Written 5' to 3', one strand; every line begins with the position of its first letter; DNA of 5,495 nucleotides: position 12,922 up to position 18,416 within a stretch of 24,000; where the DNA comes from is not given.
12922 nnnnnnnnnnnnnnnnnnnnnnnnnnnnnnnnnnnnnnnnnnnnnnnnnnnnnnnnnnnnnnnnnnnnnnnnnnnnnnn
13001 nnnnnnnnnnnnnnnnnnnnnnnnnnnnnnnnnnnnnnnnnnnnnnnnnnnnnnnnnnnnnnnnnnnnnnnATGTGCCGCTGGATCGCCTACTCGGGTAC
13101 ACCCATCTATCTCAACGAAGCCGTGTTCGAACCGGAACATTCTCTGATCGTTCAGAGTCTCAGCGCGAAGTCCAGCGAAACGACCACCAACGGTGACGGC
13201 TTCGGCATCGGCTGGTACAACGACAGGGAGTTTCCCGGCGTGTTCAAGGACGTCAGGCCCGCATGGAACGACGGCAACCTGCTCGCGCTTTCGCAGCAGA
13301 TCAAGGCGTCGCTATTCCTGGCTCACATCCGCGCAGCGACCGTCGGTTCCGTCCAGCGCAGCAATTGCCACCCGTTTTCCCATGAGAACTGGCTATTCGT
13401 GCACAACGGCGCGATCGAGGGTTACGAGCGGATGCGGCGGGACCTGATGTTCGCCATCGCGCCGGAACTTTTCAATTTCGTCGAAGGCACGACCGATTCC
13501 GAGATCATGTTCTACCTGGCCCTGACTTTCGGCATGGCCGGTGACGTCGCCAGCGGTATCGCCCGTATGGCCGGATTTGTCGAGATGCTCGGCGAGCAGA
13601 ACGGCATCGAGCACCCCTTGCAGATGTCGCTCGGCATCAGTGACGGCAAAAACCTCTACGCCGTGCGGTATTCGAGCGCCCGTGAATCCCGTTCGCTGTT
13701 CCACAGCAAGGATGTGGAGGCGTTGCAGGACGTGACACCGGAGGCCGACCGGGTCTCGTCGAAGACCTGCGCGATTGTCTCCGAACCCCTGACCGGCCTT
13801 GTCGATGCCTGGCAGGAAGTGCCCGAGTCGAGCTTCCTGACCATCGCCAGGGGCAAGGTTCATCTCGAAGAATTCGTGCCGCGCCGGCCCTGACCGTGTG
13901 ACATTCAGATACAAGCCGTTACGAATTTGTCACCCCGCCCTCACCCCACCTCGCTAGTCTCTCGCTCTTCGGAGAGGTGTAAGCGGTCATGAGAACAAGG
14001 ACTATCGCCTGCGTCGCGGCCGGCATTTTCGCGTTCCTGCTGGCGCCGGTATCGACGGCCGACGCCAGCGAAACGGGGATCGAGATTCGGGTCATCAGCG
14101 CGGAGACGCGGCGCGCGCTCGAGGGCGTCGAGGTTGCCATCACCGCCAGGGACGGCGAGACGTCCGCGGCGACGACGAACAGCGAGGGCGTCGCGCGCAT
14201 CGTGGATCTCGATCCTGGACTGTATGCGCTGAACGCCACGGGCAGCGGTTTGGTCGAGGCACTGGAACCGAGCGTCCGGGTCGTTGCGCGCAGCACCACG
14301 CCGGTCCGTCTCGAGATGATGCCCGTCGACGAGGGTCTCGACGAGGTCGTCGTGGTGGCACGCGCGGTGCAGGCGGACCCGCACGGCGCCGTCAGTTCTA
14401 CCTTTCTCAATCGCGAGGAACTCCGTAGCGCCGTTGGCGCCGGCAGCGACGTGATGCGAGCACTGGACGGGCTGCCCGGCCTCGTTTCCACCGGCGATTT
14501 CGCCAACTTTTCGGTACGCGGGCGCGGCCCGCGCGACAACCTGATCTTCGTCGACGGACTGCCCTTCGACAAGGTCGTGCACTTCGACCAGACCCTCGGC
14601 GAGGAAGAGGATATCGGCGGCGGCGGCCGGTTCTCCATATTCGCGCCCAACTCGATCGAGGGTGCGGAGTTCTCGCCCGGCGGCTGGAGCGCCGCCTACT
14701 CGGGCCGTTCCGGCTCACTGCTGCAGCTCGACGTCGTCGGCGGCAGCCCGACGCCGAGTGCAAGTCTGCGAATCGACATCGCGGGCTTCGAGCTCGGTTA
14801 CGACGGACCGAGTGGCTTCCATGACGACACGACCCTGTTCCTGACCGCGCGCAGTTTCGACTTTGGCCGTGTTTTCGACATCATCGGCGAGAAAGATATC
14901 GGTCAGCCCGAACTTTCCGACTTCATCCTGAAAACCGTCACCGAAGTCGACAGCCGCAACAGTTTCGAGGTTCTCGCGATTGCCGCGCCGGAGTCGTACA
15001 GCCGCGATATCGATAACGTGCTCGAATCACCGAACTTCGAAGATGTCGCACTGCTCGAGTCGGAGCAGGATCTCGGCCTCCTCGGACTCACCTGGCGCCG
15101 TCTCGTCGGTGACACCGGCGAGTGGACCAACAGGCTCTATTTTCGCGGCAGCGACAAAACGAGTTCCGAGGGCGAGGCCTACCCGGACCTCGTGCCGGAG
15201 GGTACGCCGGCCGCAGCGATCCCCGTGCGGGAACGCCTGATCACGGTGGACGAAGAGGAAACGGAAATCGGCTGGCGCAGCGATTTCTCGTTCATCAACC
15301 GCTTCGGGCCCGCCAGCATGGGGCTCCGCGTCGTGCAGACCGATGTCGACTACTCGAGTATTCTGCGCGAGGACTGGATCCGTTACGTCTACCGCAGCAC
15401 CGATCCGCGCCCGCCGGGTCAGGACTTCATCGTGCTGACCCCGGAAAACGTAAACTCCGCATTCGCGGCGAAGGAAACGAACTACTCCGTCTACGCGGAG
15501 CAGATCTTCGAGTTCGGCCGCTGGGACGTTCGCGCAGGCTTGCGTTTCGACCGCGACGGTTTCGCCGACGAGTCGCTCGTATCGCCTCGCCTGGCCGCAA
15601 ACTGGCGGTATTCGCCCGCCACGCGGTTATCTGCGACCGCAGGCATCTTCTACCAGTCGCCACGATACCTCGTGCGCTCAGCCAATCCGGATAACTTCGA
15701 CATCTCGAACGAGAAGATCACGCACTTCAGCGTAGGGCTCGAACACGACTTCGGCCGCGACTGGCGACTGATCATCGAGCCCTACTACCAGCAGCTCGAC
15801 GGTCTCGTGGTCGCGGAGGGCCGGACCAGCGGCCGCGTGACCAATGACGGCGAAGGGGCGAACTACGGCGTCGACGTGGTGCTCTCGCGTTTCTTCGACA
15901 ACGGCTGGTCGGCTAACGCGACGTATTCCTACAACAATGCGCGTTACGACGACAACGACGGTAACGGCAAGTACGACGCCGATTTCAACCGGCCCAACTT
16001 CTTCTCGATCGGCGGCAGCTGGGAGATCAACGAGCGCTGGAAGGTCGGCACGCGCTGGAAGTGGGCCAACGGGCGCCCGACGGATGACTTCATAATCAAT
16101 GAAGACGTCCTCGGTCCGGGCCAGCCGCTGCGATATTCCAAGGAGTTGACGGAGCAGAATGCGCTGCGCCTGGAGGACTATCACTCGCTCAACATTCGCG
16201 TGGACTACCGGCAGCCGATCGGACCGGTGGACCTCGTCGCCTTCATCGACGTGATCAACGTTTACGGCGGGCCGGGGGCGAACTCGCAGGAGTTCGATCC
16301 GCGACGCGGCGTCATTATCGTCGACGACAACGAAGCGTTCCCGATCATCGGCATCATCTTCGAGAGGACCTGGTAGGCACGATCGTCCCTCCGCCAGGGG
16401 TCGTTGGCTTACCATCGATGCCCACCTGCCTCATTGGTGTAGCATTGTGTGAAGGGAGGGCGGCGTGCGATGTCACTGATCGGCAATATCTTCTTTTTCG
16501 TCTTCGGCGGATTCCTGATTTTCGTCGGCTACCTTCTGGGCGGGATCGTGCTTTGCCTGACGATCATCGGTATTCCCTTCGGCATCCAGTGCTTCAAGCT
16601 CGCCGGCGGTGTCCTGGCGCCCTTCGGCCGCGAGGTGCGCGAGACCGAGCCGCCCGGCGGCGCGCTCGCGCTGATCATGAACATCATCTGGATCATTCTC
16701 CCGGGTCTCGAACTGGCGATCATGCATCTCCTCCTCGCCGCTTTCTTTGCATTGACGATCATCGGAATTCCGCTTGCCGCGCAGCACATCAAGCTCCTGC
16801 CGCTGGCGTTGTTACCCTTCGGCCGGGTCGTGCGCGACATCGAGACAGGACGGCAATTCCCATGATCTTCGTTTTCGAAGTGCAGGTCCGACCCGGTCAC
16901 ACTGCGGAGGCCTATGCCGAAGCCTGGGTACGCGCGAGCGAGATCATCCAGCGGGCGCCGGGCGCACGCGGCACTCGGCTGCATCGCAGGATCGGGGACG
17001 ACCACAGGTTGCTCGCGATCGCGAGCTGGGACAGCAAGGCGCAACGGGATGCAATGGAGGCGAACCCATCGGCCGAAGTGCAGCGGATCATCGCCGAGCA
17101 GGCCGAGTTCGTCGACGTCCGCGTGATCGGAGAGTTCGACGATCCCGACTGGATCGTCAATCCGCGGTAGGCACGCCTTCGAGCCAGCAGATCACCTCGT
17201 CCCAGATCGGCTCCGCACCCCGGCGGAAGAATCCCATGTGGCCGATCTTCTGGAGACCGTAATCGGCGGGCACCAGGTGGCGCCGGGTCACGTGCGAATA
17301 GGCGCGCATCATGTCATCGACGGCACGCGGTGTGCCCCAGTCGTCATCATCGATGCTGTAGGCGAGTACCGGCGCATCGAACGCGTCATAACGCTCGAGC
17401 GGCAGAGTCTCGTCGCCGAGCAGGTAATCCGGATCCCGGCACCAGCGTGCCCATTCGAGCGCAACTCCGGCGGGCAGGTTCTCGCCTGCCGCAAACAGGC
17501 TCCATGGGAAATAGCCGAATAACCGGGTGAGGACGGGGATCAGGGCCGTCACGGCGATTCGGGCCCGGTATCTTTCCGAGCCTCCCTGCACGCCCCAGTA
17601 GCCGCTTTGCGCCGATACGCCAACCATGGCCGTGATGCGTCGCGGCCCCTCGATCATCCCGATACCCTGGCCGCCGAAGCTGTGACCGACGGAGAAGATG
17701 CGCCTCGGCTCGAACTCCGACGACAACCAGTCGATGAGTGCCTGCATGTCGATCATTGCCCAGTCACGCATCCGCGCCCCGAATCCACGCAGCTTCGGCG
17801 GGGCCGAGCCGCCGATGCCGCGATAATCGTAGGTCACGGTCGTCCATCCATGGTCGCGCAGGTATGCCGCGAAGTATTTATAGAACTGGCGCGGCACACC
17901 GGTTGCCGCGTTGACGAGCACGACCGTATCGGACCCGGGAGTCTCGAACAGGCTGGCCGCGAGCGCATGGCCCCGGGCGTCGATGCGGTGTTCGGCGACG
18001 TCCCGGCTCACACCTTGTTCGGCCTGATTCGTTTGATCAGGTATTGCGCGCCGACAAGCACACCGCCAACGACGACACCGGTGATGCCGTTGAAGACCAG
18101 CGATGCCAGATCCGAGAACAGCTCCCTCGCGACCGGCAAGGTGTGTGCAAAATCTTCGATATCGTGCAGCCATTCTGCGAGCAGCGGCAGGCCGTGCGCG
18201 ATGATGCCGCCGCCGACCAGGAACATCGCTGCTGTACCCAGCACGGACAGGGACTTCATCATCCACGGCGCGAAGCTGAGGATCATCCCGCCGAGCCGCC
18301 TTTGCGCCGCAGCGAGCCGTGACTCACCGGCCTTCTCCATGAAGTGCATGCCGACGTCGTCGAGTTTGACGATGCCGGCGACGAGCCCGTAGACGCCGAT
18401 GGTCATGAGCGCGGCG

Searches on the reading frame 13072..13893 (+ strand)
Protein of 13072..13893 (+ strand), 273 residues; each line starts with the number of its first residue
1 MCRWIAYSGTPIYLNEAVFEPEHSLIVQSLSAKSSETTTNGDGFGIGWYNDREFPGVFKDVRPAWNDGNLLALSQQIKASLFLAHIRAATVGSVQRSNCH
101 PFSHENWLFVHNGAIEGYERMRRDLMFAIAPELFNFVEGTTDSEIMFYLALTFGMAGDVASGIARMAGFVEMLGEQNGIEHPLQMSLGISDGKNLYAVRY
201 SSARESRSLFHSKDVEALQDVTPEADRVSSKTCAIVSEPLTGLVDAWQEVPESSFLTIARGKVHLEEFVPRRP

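Call 7: search_protein_families(library=pfam, proteins=[window:13072-13893:+], max_evalue=0.01)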
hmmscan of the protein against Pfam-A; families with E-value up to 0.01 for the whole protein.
window:13072-13893:+ (273 aa): 2 families
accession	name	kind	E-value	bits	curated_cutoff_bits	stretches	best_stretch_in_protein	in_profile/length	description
PF13230.11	GATase_4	-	1.3e-21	77.2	23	1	25-265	17-255/272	Glutamine amidotransferases class-II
PF13522.11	GATase_6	-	6.1e-10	39.7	27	1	78-167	9-89/130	Glutamine amidotransferase domain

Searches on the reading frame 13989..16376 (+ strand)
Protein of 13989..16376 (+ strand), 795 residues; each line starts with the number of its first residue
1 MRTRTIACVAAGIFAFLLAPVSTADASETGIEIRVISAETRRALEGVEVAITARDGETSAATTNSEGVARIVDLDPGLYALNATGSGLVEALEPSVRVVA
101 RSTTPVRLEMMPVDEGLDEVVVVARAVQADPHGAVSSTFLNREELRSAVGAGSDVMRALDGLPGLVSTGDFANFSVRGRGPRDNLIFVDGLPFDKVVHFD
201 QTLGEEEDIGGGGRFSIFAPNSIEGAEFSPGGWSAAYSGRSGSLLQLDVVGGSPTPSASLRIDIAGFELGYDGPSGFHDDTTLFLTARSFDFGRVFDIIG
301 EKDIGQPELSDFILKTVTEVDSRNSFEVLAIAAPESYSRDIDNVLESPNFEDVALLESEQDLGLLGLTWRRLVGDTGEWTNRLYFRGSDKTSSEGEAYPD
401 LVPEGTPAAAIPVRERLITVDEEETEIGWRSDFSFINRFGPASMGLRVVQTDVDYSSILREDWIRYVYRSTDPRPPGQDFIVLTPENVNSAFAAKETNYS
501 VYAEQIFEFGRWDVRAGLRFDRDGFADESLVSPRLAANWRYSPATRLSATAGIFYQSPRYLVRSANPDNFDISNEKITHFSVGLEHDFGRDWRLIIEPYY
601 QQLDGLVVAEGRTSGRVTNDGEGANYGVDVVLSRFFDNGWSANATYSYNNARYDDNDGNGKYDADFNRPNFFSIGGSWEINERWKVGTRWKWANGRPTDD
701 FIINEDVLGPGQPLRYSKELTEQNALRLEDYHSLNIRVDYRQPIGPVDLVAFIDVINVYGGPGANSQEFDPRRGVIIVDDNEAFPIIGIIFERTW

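Call 7: search_protein_families(library=pfam, proteins=[window:13989-16376:+], max_evalue=0.01)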
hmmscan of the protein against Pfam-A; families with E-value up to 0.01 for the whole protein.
window:13989-16376:+ (795 aa): 6 families
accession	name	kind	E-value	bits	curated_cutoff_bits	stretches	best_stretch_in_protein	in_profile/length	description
PF13620.12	CarboxypepD_reg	-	4.7e-09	36.9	32.3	1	31-110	2-81/82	Carboxypeptidase regulatory-like domain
PF07715.20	Plug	-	3.6e-08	34.3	23.9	1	136-240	8-102/107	TonB-dependent Receptor Plug Domain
PF17802.7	SpaA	-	0.00023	21.7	23.1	1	31-81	3-56/91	Prealbumin-like fold domain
PF14905.12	OMP_b-brl_3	-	0.0014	18.2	27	0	487-520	103-136/408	Outer membrane protein beta-barrel family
PF24025.1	Ig_DR_A0283-like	-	0.0024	18.6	27.1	1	31-87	9-66/102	DR_A0283-like, Ig-like domain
PF13715.12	CarbopepD_reg_2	-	0.0029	18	32.2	1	35-122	5-88/88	CarboxypepD_reg-like domain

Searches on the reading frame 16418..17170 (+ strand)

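Call 7: search_protein_families(library=pfam, proteins=[window:16418-17170:+], max_evalue=0.01)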
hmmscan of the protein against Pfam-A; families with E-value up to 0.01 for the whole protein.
window:16418-17170:+ (250 aa): 1 family
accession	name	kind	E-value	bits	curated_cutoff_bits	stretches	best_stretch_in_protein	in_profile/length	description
PF03992.22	ABM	-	3.2e-07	30.9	23.1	1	150-216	3-69/78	Antibiotic biosynthesis monooxygenase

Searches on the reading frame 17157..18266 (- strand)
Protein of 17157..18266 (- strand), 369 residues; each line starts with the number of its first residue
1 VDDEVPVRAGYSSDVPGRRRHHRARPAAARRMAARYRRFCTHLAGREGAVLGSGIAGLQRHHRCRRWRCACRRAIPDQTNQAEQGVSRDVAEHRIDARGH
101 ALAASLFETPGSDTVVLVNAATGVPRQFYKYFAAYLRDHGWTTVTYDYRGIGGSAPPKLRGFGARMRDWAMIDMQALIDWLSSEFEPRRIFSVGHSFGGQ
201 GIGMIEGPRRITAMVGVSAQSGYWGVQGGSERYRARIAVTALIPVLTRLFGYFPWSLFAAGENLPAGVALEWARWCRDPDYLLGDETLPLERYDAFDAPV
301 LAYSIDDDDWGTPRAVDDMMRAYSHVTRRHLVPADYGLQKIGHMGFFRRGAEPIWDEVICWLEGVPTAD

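Call 7: search_protein_families(library=pfam, proteins=[window:17157-18266:-], max_evalue=0.01)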
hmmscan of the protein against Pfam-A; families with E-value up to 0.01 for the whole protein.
window:17157-18266:- (369 aa): 2 families
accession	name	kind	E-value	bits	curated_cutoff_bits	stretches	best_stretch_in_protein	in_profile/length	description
PF00561.26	Abhydrolase_1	-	9.8e-11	42.2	25.8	1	114-219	2-102/245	alpha/beta hydrolase fold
PF12146.15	Hydrolase_4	-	2.2e-09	37.4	27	1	127-201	18-89/239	Serine aminopeptidase, S33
